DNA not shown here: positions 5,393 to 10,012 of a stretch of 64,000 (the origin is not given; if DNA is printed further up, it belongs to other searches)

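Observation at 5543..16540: Tandem paralogous giant T9SS surface proteins; the second carries a 12-copy near-identical repeat array; gmhB operonic with the first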

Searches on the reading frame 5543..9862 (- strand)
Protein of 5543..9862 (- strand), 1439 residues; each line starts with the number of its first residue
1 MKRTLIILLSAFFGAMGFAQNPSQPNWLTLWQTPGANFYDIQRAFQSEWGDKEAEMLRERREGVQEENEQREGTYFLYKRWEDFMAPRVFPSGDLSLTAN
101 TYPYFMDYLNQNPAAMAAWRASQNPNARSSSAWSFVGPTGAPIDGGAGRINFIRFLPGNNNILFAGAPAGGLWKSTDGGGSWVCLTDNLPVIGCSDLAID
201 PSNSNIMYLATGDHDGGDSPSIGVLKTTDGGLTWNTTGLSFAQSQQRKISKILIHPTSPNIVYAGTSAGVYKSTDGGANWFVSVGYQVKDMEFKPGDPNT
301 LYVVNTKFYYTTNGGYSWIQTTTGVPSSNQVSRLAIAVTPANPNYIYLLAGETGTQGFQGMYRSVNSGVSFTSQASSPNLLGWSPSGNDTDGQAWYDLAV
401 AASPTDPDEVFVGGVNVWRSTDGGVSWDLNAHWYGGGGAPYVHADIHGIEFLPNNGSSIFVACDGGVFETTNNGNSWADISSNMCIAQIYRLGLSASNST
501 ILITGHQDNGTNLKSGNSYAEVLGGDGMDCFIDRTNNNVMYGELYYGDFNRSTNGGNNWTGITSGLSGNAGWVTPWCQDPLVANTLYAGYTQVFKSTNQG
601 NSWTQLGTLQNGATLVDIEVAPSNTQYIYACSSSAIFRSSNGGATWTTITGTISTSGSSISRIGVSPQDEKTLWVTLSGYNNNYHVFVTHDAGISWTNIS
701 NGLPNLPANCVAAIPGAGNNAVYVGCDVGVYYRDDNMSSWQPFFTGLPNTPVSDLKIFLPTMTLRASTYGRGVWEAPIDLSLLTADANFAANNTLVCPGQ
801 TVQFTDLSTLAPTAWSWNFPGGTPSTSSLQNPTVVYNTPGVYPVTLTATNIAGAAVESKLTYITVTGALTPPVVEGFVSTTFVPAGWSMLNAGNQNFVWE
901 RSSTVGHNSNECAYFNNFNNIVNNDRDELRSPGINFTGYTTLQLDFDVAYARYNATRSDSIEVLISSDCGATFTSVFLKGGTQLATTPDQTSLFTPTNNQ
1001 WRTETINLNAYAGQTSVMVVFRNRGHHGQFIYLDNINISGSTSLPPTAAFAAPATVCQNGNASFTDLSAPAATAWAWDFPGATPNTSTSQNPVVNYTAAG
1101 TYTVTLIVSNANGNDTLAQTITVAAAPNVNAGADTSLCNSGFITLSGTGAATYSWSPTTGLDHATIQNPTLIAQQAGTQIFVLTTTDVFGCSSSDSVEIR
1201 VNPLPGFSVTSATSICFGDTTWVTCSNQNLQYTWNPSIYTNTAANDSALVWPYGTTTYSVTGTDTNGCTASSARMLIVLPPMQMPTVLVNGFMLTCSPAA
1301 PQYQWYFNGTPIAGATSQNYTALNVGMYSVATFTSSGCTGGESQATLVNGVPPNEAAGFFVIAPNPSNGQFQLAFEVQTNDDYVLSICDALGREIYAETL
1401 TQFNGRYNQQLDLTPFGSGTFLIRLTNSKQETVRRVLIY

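Call 6: search_protein_families(library=pfam, proteins=[window:5543-9862:-], max_evalue=0.01)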
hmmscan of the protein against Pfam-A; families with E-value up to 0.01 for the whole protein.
window:5543-9862:- (1439 aa): 7 families
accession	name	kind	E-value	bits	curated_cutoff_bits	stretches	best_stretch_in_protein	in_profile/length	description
PF15902.12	Sortilin-Vps10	-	2.7e-27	96.1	33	3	592-701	2-114/446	Sortilin, neurotensin receptor 3,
PF18911.6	PKD_4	-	1.2e-24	86.6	27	2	788-865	7-85/85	PKD domain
PF00801.26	PKD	-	1.1e-17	64.2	23.5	2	787-855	2-72/80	PKD domain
PF18962.6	Por_Secre_tail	-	5.1e-09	36.7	27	1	1364-1438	3-75/75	Secretion system C-terminal sorting domain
PF18981.6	InlK_D3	-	4.6e-06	27.1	25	0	1091-1123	41-73/75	Internalin K domain (D3/D4)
PF13859.12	BNR_3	-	0.0025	17.7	27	0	573-610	179-218/308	BNR repeat-like domain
PF22352.2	K319L-like_PKD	-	0.0068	16.8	27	1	1145-1201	16-84/84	K319L-like, PKD domain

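Call 7: search_protein_families(library=ncbifam, proteins=[window:5543-9862:-], max_evalue=0.01)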
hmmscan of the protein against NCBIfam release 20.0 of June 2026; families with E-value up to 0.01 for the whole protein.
window:5543-9862:- (1439 aa): 3 families
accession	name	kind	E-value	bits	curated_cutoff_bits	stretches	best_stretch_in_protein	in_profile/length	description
NF045728.1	glycosyl_F510_1955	equivalog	9.2e-36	123.4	175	4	171-280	73-170/246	F510_1955 family glycosylhydrolase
TIGR04183.1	Por_Secre_tail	domain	1.1e-08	34.9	23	1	1362-1438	1-71/72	T9SS type A sorting domain-containing protein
NF033932.1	LapB_rpt_80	domain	0.0061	16.8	45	0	1100-1127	1-32/83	LapB repeat-containing protein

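Call 12: search_solved_structures(query=window:5543-9862:-, max_evalue=0.01)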
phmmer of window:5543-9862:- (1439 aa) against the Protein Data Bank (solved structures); distinct sequences matched with E-value up to 0.01: 9.
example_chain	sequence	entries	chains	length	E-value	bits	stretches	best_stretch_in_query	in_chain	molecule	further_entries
6p2k_A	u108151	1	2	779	1.9e-14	55.3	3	149-284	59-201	Fibronectin type III domain-containing protein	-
6p2m_A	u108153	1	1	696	1.3e-12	49.2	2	143-283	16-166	Type 3a cellulose-binding domain protein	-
1l0q_A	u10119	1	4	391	1.1e-08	36.2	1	985-1124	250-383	Surface layer protein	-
3b7f_A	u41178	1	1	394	1.6e-06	29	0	247-281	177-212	Glycosyl hydrolase, BNR repeat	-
4l9d_A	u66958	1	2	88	0.00017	22.2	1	1070-1124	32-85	Protease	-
9lrk_A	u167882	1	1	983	0.0003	21.5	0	1074-1115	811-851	Collagenase ColH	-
9lqj_A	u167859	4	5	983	0.0003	21.5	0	1074-1115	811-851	Collagenase ColH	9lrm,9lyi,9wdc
2kzw_A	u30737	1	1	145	0.0004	21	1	1028-1122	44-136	Uncharacterized protein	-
6p2l_A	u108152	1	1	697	0.0015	19.2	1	163-282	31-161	Glycosyl hydrolase BNR repeat-containing protein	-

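Call 18: find_homologous_proteins(query=window:5543-9862:-, max_evalue=1e-20)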
Query window:5543-9862:- (1439 aa): 7332 proteins with E <= 1e-20 among 8000 candidates; the best 120 are listed.
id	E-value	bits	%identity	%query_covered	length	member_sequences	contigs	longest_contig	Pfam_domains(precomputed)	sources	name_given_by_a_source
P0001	0.0e+0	3015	89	100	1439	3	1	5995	PF00801.27,PF18981.7,PF18962.8,PF15902.13,PF18911.7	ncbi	ncbi:MAG: VPS10 domain-containing protein [Bacteroidia bacterium]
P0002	0.0e+0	1862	57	100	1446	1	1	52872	PF00801.27,PF18962.8,PF19081.7,PF02012.27,PF15902.13,PF18911.7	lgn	-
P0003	0.0e+0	1852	58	99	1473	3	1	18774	PF00801.27,PF18962.8,PF15902.13,PF18911.7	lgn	-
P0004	0.0e+0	1848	56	100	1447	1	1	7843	PF00801.27,PF18981.7,PF18962.8,PF21471.4,PF19081.7,PF15902.13,PF18911.7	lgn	-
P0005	0.0e+0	1842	57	100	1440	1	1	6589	PF00801.27,PF18962.8,PF15902.13,PF18911.7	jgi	jgi:PKD repeat protein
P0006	0.0e+0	1823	56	100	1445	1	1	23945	PF00801.27,PF18962.8,PF15902.13,PF18911.7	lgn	-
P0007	0.0e+0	1820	55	100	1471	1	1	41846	PF00801.27,PF18962.8,PF15902.13,PF18911.7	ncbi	-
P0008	0.0e+0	1820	57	98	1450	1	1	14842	PF19408.6,PF00801.27,PF18962.8,PF19081.7,PF15902.13,PF18911.7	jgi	jgi:PKD repeat protein/photosystem II stability/assembly factor-like uncharacterized protein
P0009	0.0e+0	1813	56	100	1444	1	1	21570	PF00801.27,PF18962.8,PF15902.13,PF18911.7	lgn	-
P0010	0.0e+0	1813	56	100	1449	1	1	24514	PF00801.27,PF18962.8,PF15902.13,PF18911.7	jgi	jgi:PKD repeat protein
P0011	0.0e+0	1811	56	100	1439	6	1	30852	PF00801.27,PF18962.8,PF19081.7,PF15902.13,PF18911.7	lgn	-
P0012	0.0e+0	1810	56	99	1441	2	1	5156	PF00801.27,PF18962.8,PF15902.13,PF18911.7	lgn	-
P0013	0.0e+0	1802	56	100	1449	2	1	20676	PF00801.27,PF18962.8,PF02012.27,PF15902.13,PF18911.7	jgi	jgi:PKD repeat protein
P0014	0.0e+0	1802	56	100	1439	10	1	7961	PF00801.27,PF18981.7,PF18962.8,PF15902.13,PF18911.7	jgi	-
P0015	0.0e+0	1800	55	100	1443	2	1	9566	PF00801.27,PF18962.8,PF21471.4,PF15902.13,PF18911.7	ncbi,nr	ncbi:MAG TPA: PKD domain-containing protein [Bacteroidia bacterium]|nr:PKD domain-containing protein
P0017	0.0e+0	1787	55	100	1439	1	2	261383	PF00801.27,PF18962.8,PF21471.4,PF19081.7,PF15902.13,PF18911.7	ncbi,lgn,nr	ncbi:MAG: PKD domain-containing protein [Bacteroidetes bacterium]|nr:PKD domain-containing protein [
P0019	0.0e+0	1774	56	100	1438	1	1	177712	PF00801.27,PF18962.8,PF19081.7,PF15902.13,PF18911.7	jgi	jgi:PKD repeat protein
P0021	0.0e+0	1771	54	100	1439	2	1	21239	PF00801.27,PF18962.8,PF15902.13,PF18911.7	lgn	-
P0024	0.0e+0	1763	55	100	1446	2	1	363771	PF00801.27,PF18962.8,PF15902.13,PF18911.7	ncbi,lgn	-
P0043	0.0e+0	1704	53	100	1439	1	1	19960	PF22352.3,PF00801.27,PF18962.8,PF14870.13,PF15902.13,PF18911.7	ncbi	ncbi:MAG: hypothetical protein Fur0041_08770 [Bacteroidia bacterium]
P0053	0.0e+0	1649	50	89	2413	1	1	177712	PF00801.27,PF18962.8,PF19081.7,PF18911.7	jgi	jgi:PKD repeat protein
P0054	0.0e+0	1645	52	86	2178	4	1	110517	PF00801.27,PF18981.7,PF00568.30,PF18962.8,PF23197.2,PF19081.7,PF18911.7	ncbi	-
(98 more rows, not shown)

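Call 20: find_encoding_contigs(protein=P0024, flank=10000, max_places=2)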
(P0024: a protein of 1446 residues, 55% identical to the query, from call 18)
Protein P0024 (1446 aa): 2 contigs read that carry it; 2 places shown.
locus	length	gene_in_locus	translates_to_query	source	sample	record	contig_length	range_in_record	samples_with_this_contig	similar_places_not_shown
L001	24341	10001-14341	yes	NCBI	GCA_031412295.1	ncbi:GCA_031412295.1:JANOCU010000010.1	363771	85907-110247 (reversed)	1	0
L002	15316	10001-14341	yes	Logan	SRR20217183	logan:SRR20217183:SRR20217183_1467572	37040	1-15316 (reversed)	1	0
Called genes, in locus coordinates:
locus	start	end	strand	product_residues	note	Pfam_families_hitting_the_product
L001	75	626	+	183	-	PF04542:Sigma70_r2, PF08281:Sigma70_r4_2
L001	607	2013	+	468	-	PF13568:OMP_b-brl_2 (faint)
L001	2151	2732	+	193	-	-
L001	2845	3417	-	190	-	PF16357:PepSY_TM_like_2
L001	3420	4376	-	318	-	PF01903:CbiX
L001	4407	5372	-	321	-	PF14064:HmuY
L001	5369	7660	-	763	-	PF07715:Plug, PF00593:TonB_dep_Rec_b-barrel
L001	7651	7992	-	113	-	PF20391:DUF6686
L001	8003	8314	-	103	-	-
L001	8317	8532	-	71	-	-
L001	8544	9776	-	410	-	PF14064:HmuY (faint), PF18962:Por_Secre_tail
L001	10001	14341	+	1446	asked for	PF15902:Sortilin-Vps10 (faint), PF00801:PKD, PF18911:PKD_4, PF00801:PKD (weak), PF18911:PKD_4, PF18962:Por_Secre_tail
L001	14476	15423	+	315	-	PF18962:Por_Secre_tail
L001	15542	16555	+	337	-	PF18962:Por_Secre_tail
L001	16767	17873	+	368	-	PF18962:Por_Secre_tail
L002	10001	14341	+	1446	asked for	PF15902:Sortilin-Vps10 (faint), PF00801:PKD, PF18911:PKD_4, PF00801:PKD (weak), PF18911:PKD_4, PF18962:Por_Secre_tail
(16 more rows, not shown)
